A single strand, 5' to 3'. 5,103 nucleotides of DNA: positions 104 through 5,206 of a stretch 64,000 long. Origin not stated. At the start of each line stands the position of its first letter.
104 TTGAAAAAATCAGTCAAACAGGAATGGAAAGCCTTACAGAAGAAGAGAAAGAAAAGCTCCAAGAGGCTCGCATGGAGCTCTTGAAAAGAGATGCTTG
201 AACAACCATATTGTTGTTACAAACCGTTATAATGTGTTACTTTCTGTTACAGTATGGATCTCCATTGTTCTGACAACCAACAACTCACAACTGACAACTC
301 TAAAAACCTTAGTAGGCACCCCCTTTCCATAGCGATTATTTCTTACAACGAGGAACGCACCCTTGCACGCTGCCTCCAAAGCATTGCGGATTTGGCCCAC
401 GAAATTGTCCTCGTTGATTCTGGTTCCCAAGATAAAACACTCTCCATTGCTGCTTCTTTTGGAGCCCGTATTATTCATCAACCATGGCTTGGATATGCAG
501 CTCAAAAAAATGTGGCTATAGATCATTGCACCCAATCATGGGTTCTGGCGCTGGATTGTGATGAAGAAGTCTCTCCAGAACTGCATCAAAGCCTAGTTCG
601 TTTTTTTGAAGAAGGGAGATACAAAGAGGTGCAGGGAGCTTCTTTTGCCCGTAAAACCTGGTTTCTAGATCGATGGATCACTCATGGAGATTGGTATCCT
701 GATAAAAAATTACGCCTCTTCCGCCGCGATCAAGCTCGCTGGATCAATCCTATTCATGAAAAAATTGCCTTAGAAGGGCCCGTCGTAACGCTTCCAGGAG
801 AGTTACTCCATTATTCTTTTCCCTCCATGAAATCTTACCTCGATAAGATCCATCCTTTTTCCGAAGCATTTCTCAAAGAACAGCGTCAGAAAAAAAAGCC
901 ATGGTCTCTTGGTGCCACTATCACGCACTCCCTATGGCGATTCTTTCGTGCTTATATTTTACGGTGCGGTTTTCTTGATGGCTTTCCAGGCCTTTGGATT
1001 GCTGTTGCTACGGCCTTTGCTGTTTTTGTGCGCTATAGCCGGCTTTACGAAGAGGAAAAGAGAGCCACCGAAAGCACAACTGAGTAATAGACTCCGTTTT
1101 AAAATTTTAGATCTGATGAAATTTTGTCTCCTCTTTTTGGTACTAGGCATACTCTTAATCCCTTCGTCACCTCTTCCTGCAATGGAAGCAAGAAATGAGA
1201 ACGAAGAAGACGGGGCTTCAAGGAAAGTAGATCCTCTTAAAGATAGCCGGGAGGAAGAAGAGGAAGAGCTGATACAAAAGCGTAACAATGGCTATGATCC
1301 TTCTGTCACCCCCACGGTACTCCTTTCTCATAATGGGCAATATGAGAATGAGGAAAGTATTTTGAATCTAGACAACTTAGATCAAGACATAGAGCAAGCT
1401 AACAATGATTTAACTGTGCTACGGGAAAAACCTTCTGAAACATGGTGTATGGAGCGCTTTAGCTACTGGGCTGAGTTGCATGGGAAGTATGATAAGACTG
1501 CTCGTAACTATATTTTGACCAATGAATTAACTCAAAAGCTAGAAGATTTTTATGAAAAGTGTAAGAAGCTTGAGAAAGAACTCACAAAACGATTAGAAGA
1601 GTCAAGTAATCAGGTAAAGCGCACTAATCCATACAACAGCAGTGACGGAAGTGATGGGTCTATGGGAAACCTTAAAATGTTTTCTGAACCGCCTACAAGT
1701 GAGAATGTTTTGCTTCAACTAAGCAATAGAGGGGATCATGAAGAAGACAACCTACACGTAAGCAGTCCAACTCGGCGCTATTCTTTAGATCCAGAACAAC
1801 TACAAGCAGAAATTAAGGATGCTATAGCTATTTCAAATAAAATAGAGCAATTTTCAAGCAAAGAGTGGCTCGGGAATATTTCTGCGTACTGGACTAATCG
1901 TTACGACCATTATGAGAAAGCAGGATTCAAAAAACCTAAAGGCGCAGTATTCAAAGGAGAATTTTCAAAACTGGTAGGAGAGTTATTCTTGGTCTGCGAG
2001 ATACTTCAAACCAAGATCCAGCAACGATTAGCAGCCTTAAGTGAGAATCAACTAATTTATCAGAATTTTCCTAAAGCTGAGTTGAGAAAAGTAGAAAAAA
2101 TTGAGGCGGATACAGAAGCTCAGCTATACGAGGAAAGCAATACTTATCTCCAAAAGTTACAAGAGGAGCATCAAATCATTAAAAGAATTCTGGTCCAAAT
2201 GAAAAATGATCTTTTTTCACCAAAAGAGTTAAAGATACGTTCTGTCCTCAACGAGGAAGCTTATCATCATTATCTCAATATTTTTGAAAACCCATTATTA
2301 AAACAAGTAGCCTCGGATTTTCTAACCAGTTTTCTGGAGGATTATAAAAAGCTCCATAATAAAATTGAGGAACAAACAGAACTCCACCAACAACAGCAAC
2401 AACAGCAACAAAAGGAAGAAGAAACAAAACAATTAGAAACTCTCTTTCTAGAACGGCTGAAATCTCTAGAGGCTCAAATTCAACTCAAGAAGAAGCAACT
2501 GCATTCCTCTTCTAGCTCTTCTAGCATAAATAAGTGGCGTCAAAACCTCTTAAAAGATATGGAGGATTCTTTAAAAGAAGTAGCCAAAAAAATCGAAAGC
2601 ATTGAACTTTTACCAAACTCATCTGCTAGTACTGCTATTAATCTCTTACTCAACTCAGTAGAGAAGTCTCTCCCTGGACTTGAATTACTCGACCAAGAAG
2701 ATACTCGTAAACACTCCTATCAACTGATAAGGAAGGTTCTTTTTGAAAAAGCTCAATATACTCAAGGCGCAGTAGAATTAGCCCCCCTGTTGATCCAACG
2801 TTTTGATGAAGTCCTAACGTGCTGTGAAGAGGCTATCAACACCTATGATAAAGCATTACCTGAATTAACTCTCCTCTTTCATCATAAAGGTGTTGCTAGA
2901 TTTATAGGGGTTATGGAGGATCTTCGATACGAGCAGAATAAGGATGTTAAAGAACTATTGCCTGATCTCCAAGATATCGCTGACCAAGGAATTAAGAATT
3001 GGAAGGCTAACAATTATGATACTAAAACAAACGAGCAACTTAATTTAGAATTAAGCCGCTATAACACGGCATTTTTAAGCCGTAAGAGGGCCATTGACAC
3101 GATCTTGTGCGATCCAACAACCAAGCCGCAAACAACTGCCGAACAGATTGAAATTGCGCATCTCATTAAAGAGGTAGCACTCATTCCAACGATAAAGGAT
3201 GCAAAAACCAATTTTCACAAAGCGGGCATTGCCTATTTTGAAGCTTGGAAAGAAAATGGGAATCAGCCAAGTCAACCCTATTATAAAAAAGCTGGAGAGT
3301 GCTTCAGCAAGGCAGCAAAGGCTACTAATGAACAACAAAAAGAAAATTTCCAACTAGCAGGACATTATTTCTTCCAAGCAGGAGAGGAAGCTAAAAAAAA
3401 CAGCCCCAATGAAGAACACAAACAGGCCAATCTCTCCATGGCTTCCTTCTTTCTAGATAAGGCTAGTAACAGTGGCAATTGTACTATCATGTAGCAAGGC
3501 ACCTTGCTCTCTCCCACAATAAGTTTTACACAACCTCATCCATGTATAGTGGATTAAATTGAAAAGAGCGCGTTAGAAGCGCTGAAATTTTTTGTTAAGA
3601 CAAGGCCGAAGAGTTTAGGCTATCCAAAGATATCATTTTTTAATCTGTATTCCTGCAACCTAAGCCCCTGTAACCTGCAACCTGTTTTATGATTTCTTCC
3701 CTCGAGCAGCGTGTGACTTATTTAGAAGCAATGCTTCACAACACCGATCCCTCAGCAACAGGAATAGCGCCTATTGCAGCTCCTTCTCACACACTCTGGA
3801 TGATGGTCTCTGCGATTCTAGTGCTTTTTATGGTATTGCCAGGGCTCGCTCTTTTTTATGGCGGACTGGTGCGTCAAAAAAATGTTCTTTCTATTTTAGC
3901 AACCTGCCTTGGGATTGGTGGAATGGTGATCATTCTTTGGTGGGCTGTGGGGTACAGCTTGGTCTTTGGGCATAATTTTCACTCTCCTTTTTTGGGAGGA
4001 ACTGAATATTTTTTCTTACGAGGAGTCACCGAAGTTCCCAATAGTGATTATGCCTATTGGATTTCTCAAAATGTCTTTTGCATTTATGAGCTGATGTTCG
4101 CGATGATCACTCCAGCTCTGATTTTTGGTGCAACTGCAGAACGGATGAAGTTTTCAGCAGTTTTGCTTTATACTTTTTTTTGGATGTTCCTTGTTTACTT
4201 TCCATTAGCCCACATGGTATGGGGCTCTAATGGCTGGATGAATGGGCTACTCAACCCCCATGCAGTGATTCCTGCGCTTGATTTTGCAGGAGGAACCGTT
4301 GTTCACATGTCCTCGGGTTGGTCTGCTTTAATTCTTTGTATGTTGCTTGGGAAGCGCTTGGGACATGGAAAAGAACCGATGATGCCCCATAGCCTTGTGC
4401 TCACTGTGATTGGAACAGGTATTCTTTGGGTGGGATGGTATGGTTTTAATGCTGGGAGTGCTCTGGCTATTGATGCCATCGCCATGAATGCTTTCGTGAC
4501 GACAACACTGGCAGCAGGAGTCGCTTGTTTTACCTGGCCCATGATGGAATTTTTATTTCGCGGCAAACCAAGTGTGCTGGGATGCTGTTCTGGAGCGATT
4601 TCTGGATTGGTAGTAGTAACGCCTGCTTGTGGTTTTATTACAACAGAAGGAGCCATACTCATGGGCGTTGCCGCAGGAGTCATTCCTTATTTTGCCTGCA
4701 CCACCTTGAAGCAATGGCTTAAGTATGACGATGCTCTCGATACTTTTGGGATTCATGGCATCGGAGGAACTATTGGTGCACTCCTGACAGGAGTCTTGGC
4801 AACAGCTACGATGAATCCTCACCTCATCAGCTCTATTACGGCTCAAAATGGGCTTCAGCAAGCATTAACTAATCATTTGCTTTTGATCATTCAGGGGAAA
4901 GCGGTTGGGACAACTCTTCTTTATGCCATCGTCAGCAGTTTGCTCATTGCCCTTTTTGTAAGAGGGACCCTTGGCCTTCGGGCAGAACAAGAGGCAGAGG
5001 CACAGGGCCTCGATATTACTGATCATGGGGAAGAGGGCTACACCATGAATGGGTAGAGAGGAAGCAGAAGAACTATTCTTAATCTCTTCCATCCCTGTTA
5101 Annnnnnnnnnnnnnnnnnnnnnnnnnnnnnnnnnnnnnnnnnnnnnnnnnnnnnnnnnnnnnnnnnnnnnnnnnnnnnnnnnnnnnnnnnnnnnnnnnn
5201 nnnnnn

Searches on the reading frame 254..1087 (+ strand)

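Call 12: search_protein_families(library=pfam, proteins=[window:254-1087:+], max_evalue=0.001)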
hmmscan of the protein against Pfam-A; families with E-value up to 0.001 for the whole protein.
window:254-1087:+ (277 aa): 3 families
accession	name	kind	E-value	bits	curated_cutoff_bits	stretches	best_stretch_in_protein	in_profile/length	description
PF00535.33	Glycos_transf_2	-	7.1e-25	88.3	23.3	1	25-145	1-130/168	Glycosyl transferase family 2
PF13641.12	Glyco_tranf_2_3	-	0.00013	22.5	27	1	22-134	1-127/230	Glycosyltransferase like family 2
PF13704.12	Glyco_tranf_2_4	-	0.00049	21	27.5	0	32-104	2-82/98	Glycosyl transferase family 2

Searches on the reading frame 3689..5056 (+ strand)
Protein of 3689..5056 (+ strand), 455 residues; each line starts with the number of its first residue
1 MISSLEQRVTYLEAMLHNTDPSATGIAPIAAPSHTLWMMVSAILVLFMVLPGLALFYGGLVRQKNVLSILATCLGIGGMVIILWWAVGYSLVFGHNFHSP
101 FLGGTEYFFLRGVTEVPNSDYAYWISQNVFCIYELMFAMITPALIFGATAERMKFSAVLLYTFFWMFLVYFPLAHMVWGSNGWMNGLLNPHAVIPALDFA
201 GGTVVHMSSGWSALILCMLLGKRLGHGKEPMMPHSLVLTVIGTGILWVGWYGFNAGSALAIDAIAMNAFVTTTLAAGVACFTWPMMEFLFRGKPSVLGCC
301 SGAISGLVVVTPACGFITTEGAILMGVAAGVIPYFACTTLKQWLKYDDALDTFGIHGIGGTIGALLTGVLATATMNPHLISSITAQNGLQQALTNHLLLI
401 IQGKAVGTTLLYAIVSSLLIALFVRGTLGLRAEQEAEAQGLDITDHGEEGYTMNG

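Call 12: search_protein_families(library=pfam, proteins=[window:3689-5056:+], max_evalue=0.001)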
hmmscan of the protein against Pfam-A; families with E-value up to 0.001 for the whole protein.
window:3689-5056:+ (455 aa): 1 family
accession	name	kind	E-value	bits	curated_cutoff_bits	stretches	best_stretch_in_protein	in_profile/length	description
PF00909.26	Ammonium_transp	-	1.1e-107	360.7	23.2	1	36-451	1-399/399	Ammonium Transporter Family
